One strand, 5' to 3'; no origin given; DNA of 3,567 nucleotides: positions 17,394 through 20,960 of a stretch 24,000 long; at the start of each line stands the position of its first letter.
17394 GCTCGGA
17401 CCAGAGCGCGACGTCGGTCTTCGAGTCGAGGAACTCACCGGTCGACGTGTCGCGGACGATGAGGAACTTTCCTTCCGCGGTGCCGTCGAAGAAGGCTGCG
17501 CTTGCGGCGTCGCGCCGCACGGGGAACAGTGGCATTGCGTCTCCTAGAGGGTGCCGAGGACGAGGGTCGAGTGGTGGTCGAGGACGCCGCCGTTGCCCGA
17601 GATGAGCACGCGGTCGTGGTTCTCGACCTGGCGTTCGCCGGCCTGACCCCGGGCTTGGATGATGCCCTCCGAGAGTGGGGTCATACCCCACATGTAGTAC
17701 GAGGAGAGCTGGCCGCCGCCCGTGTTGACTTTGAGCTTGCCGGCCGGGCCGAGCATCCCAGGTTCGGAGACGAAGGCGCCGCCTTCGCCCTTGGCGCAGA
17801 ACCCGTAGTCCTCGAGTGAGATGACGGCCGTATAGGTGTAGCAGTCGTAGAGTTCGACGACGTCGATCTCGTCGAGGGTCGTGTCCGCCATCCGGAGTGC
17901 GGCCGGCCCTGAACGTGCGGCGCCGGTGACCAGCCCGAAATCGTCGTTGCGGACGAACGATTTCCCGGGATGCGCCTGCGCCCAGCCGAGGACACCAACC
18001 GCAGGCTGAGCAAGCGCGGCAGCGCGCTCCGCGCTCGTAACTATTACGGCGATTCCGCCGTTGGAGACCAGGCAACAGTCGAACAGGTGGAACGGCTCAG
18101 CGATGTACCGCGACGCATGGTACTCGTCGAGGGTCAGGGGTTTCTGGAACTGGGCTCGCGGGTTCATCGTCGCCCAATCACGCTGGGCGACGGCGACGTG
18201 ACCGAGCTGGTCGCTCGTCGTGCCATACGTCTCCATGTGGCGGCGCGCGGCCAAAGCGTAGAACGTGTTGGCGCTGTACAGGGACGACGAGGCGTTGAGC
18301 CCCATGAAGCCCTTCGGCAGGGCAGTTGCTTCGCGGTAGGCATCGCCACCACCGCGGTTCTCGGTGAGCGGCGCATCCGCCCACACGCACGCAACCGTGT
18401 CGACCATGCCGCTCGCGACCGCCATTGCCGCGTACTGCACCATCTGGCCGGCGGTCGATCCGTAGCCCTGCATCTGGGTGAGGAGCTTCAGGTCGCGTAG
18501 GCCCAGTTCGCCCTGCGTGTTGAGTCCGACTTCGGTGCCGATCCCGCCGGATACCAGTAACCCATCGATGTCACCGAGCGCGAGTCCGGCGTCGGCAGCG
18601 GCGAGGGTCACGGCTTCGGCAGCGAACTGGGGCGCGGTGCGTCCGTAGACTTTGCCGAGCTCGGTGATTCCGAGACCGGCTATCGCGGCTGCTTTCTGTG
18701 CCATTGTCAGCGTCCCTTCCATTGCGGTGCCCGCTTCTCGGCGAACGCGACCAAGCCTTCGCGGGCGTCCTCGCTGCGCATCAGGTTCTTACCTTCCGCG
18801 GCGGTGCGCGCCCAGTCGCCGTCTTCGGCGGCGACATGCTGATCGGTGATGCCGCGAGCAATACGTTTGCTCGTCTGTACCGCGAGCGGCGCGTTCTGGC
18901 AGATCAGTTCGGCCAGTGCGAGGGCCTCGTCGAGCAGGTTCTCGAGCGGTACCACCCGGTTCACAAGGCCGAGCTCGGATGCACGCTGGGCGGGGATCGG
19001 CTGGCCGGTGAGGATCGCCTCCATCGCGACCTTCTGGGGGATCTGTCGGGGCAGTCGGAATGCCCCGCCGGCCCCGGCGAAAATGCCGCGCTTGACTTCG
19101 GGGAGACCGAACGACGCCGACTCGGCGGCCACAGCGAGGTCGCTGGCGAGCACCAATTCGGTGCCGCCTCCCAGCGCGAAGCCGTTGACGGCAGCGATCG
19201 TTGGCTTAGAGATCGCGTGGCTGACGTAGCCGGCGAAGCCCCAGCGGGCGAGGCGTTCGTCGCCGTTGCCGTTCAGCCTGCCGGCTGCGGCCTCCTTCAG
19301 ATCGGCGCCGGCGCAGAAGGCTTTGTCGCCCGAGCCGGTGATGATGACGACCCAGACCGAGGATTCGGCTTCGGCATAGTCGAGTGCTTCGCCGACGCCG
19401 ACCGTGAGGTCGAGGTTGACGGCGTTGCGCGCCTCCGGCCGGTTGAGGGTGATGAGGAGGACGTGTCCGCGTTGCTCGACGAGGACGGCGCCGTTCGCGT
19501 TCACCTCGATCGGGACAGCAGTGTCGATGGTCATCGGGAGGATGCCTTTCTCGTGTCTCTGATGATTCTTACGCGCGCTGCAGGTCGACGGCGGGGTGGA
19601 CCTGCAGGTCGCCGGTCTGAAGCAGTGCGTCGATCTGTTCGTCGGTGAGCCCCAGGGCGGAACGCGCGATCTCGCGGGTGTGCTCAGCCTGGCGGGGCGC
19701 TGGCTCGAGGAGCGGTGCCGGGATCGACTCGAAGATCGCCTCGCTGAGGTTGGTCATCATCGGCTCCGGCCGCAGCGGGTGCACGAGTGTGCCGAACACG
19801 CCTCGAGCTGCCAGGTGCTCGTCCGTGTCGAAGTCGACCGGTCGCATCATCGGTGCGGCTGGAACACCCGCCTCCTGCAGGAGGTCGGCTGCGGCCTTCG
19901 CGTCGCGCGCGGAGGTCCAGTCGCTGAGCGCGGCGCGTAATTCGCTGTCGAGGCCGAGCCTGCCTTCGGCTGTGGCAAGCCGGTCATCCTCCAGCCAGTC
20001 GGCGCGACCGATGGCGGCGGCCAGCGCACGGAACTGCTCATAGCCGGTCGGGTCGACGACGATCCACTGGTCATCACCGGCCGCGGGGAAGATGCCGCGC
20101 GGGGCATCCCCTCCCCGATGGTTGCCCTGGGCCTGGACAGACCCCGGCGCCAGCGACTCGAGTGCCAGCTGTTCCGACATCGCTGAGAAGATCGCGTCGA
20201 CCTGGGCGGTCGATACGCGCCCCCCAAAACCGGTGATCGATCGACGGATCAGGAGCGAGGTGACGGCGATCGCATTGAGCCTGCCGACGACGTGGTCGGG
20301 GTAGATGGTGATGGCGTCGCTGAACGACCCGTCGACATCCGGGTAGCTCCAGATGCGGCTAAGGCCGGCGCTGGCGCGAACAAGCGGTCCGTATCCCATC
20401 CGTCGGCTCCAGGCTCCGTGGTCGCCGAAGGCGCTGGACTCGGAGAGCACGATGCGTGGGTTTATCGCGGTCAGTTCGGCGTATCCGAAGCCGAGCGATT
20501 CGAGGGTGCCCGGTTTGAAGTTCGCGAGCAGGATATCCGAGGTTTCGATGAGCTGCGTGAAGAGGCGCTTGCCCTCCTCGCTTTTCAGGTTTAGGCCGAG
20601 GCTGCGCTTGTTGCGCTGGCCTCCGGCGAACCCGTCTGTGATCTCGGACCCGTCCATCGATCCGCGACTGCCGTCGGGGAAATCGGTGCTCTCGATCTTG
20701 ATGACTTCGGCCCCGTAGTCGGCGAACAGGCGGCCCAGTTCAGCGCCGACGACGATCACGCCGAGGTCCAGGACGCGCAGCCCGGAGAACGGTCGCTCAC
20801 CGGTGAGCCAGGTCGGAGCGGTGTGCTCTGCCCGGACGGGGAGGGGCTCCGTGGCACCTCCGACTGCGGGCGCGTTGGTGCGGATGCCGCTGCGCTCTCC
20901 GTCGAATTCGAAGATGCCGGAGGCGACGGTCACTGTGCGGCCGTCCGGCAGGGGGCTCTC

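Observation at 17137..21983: LysR-controlled CoA-transferase / hydratase / Cys-less thiolase-fold / DUF35 operon: a dehydrogenase-free hydration and retro-aldol module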

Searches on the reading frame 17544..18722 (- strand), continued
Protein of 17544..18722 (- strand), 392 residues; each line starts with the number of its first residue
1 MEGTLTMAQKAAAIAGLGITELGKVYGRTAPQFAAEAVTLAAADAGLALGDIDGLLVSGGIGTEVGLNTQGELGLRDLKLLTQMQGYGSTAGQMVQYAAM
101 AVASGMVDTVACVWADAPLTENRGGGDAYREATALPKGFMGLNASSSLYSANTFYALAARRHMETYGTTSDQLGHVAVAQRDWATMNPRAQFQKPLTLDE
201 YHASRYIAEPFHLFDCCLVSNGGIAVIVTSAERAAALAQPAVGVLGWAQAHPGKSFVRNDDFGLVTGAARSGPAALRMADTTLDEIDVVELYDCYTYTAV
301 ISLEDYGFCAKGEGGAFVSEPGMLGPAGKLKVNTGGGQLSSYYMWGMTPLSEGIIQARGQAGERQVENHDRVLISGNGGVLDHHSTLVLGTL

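Call 88: find_homologous_proteins(query=P0033, max_evalue=1e-150)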
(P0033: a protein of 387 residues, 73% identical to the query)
Query P0033 (387 aa): 712 proteins with E <= 1e-150 among 8000 candidates; the best 120 are listed.
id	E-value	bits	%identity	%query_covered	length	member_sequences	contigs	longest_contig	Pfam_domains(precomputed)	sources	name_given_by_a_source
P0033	9.9e-254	860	100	100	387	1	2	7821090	PF22691.3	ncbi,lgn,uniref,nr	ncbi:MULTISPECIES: thiolase family protein [unclassified Rhodococcus (in: high G+C Gram-positive bac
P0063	8.8e-237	804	94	100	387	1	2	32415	PF22691.3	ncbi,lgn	-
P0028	8.7e-211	718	83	99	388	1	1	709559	PF22691.3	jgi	jgi:acetyl-CoA acetyltransferase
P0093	2.6e-201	687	78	100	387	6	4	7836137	PF22691.3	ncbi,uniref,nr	ncbi:acetyl-CoA acetyltransferase [Amycolatopsis bartoniae]|uniref:Thiolase n=1 Tax=Amycolatopsis ba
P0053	1.0e-200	685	77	100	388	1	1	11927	PF22691.3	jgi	jgi:acetyl-CoA acetyltransferase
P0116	2.8e-200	684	77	100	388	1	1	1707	PF22691.3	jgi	jgi:acetyl-CoA acetyltransferase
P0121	3.0e-200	683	78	100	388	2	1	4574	PF22691.3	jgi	jgi:acetyl-CoA acetyltransferase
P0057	7.6e-200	682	78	100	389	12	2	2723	PF22691.3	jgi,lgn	jgi:acetyl-CoA acetyltransferase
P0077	8.5e-200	682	77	100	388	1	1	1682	PF22691.3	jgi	jgi:acetyl-CoA acetyltransferase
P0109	1.0e-199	682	78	100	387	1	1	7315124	PF22691.3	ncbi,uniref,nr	ncbi:thiolase family protein [Amycolatopsis thermophila]|uniref:Acetyl-CoA acetyltransferase n=1 Tax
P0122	1.3e-199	681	77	100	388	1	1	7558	PF22691.3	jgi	jgi:acetyl-CoA acetyltransferase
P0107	1.7e-199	681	77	100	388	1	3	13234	PF22691.3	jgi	jgi:acetyl-CoA acetyltransferase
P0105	2.5e-199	680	77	100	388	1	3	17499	PF22691.3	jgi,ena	jgi:acetyl-CoA acetyltransferase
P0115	2.5e-199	680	77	100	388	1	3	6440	PF22691.3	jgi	jgi:acetyl-CoA acetyltransferase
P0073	3.0e-199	680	77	100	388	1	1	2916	PF22691.3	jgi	jgi:acetyl-CoA acetyltransferase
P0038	9.4e-193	659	75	100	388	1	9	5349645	PF22691.3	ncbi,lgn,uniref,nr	ncbi:acetyl-CoA acetyltransferase [Mycolicibacterium phlei]|uniref:Sterol carrier protein n=1 Tax=My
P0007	2.6e-188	644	76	99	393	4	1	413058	PF22691.3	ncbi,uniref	ncbi:thiolase [Agromyces tropicus]|uniref:Thiolase n=2 Tax=Agromyces tropicus TaxID=555371 RepID=A0A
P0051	6.2e-187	640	75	99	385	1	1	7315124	PF22691.3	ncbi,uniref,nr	ncbi:thiolase family protein [Amycolatopsis thermophila]|uniref:Acetyl-CoA acetyltransferase n=1 Tax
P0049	7.3e-186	636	75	98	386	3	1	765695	PF22691.3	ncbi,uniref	ncbi:acetyl-CoA acetyltransferase [Paenarthrobacter sp. TE4293]|uniref:thiolase family protein n=1 T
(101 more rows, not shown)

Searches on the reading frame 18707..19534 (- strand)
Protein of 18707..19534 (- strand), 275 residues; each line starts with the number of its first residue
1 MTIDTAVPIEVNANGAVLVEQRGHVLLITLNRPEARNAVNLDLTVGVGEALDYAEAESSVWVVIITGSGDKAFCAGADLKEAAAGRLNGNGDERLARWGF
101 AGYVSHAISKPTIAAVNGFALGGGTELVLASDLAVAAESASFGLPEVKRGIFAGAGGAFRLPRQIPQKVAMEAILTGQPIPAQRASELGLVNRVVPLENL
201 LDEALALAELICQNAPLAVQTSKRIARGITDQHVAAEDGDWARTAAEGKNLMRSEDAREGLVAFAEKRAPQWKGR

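Call 5: search_protein_families(library=pfam, proteins=[window:18707-19534:-], max_evalue=0.01)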
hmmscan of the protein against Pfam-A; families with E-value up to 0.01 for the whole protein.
window:18707-19534:- (275 aa): 2 families
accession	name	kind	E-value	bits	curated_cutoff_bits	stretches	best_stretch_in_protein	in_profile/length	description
PF00378.25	ECH_1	-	4.6e-63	213.3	27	1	22-274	3-250/251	Enoyl-CoA hydratase/isomerase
PF16113.10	ECH_2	-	4.1e-35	122.3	27.2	1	27-247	3-221/335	Enoyl-CoA hydratase/isomerase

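Call 6: search_protein_families(library=ncbifam, proteins=[window:18707-19534:-], max_evalue=0.01)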
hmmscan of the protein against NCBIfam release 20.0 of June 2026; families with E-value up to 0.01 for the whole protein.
window:18707-19534:- (275 aa): 73 families (the best 25 are shown)
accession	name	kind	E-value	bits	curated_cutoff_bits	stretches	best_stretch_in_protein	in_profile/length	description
NF051848.1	EnCoAHydtEchA19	equivalog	7.2e-90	301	400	1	17-275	2-258/258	enoyl-CoA hydratase EchA19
NF006100.0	PRK08252.1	subfamily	5.3e-85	285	282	1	16-275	4-254/254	crotonase/enoyl-CoA hydratase family protein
NF042430.2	EnCoAhydt_DpgD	equivalog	2.7e-72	243.3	400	1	20-275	2-258/258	enoyl-CoA-hydratase DpgD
NF005864.0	PRK07799.1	equivalog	5.7e-69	232.2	316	1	15-275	8-266/266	crotonase/enoyl-CoA hydratase family protein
NF007239.0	PRK09674.1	equivalog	1.8e-61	207.9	371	1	16-275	5-257/257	2,3-dehydroadipyl-CoA hydratase PaaF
NF005802.0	PRK07657.1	equivalog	6.7e-60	202.8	363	1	21-274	10-259/260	enoyl-CoA hydratase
NF002936.2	PRK03580.1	equivalog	9.4e-59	198.9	500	1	19-275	7-261/261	crotonobetainyl-CoA hydratase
NF004475.0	PRK05809.1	subfamily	1.4e-57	195.2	394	1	16-274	5-259/260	short-chain-enoyl-CoA hydratase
NF005126.0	PRK06563.1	subfamily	7.6e-57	192.6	261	1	13-275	5-263/263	crotonase/enoyl-CoA hydratase family protein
NF004517.0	PRK05862.1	equivalog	2.2e-56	191.2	396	1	16-274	5-256/257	enoyl-CoA hydratase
NF004781.0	PRK06127.1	subfamily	1.4e-55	188.8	291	1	12-275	8-269/269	enoyl-CoA hydratase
NF004634.0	PRK05980.1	equivalog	4.4e-55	186.9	375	1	16-273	4-261/263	crotonase/enoyl-CoA hydratase family protein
NF006007.0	PRK08138.1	subfamily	1e-54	185.7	355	1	17-275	9-261/261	enoyl-CoA hydratase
NF006008.0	PRK08139.1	equivalog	2.4e-51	174.8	313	1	12-274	8-265/266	enoyl-CoA hydratase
NF004840.0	PRK06190.1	equivalog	4e-50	170.8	253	1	15-247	4-234/260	enoyl-CoA hydratase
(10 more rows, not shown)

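Call 92: search_solved_structures(query=window:18707-19534:-, max_evalue=1e-30, show_alignments=1)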
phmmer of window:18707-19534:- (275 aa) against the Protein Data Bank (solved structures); distinct sequences matched with E-value up to 1e-30: 58.
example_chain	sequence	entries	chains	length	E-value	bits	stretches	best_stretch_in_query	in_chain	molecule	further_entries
3r0o_A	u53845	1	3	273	1.5e-91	309.8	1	15-275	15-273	Carnitinyl-CoA dehydratase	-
3r9s_A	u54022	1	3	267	3e-88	298.9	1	14-275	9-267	Carnitinyl-CoA dehydratase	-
3r9t_A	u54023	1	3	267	3.9e-88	298.6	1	14-275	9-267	EchA1_1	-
5kjp_A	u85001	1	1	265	4.6e-62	213.1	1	12-274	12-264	Enoyl-CoA hydratase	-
6ldz_A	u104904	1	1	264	4.8e-62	213.1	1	12-274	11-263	Probable enoyl-CoA hydratase EchA1 (Enoyl hydrase) (Unsaturated acyl-CoA hydratase) (Croto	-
3trr_A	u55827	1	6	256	6.9e-61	209.3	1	16-275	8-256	Probable enoyl-CoA hydratase/isomerase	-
3qxi_A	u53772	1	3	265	8.9e-59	202.4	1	14-274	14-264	Enoyl-CoA hydratase EchA1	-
3rsi_A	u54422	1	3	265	5.9e-52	180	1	12-275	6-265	Putative enoyl-CoA hydratase/isomerase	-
5zai_A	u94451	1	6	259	4.1e-50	174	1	19-275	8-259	3-hydroxypropionyl-coenzyme A dehydratase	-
3kqf_A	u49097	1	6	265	1.1e-48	169.3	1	23-274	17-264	Enoyl-CoA hydratase/isomerase family protein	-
4fzw_A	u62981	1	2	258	1.6e-48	168.8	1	17-275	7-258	2,3-dehydroadipyl-CoA hydratase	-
4f47_A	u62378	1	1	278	2.1e-48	168.3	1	13-275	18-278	Enoyl-CoA hydratase EchA19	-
9qwv_A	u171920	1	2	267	2.2e-48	168.3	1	17-274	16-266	Enoyl-CoA hydratase, mitochondrial, putative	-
6wyi_A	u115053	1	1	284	1.3e-47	165.7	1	15-275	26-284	EchA19, enoyl-CoA hydratase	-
7oeq_A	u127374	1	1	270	1.4e-47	165.7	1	15-273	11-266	Mevalonyl-coenzyme A hydratase sidH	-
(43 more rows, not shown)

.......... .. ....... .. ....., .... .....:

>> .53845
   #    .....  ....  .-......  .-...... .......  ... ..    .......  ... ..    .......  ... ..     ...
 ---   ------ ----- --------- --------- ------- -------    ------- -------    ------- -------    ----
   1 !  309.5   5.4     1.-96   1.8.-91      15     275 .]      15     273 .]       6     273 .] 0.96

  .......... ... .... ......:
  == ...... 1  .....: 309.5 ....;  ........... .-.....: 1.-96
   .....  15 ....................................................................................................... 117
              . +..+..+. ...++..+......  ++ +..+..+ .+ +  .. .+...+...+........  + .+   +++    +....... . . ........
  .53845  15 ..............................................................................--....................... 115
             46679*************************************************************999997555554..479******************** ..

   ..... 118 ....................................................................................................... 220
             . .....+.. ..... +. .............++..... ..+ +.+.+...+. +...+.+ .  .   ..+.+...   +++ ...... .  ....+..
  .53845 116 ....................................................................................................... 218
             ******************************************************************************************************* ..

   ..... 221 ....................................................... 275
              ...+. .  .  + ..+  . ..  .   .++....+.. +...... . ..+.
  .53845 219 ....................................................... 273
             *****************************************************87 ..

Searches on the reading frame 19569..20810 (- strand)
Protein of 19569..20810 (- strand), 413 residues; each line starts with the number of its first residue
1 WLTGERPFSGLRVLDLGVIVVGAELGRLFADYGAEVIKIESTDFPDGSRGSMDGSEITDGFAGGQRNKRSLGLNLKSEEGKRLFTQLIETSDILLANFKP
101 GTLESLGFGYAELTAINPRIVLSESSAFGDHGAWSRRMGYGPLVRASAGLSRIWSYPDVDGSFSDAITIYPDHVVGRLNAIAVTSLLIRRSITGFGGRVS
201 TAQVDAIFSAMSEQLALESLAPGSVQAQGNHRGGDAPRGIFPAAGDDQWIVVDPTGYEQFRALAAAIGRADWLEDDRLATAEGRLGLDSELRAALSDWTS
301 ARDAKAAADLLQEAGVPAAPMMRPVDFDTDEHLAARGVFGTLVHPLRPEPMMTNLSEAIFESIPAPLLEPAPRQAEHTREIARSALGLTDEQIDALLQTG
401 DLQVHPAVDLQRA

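Call 39: search_solved_structures(query=window:19569-20810:-, max_evalue=1e-10, show_alignments=2)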
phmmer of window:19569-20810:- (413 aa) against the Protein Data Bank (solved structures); distinct sequences matched with E-value up to 1e-10: 33.
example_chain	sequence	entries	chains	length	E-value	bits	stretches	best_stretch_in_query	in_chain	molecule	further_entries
9fn0_B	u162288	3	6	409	8.8e-45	156.6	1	5-397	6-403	Subunit of Benzylsuccinate CoA-transferase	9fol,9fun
4ed9_A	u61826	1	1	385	5.3e-37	131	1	6-338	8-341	CAIB/BAIF family protein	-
1pqy_A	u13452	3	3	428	1.4e-32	116.5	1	6-399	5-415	Hypothetical protein yfdW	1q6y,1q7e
1pt5_A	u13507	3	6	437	2.2e-32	115.8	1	6-398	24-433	Hypothetical protein yfdW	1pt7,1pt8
3ubm_A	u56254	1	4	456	2e-30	109.3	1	5-396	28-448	Formyl-CoA:oxalate CoA-transferase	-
4hl6_A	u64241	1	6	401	2.8e-28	102.3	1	5-324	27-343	Uncharacterized protein YfdE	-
5yit_A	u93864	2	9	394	4e-27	98.5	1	6-319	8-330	CoA transferase III | Uncharacterized protein Rv3272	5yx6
10uh_A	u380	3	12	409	5.9e-27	97.9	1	7-339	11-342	Formyl-coenzyme a transferase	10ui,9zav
2vjq_A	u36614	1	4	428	6.4e-27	97.8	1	6-211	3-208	FORMYL-COENZYME A TRANSFERASE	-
2vjo_A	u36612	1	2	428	8.5e-27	97.4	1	6-211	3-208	FORMYL-COENZYME A TRANSFERASE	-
1p5h_A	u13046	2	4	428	1e-26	97.1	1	6-211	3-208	Formyl-coenzyme A transferase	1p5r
2vjp_A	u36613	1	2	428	1.2e-26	96.9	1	6-211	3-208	FORMYL-COENZYME A TRANSFERASE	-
2vjk_A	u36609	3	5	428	1.6e-26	96.5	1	6-211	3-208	FORMYL-COENZYME A TRANSFERASE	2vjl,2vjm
9br7_A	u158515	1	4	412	1.7e-26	96.4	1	6-405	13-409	Succinate--hydroxymethylglutarate CoA-transferase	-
1t4c_A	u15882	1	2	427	1.8e-26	96.3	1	6-211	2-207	Formyl-CoA:oxalate CoA-transferase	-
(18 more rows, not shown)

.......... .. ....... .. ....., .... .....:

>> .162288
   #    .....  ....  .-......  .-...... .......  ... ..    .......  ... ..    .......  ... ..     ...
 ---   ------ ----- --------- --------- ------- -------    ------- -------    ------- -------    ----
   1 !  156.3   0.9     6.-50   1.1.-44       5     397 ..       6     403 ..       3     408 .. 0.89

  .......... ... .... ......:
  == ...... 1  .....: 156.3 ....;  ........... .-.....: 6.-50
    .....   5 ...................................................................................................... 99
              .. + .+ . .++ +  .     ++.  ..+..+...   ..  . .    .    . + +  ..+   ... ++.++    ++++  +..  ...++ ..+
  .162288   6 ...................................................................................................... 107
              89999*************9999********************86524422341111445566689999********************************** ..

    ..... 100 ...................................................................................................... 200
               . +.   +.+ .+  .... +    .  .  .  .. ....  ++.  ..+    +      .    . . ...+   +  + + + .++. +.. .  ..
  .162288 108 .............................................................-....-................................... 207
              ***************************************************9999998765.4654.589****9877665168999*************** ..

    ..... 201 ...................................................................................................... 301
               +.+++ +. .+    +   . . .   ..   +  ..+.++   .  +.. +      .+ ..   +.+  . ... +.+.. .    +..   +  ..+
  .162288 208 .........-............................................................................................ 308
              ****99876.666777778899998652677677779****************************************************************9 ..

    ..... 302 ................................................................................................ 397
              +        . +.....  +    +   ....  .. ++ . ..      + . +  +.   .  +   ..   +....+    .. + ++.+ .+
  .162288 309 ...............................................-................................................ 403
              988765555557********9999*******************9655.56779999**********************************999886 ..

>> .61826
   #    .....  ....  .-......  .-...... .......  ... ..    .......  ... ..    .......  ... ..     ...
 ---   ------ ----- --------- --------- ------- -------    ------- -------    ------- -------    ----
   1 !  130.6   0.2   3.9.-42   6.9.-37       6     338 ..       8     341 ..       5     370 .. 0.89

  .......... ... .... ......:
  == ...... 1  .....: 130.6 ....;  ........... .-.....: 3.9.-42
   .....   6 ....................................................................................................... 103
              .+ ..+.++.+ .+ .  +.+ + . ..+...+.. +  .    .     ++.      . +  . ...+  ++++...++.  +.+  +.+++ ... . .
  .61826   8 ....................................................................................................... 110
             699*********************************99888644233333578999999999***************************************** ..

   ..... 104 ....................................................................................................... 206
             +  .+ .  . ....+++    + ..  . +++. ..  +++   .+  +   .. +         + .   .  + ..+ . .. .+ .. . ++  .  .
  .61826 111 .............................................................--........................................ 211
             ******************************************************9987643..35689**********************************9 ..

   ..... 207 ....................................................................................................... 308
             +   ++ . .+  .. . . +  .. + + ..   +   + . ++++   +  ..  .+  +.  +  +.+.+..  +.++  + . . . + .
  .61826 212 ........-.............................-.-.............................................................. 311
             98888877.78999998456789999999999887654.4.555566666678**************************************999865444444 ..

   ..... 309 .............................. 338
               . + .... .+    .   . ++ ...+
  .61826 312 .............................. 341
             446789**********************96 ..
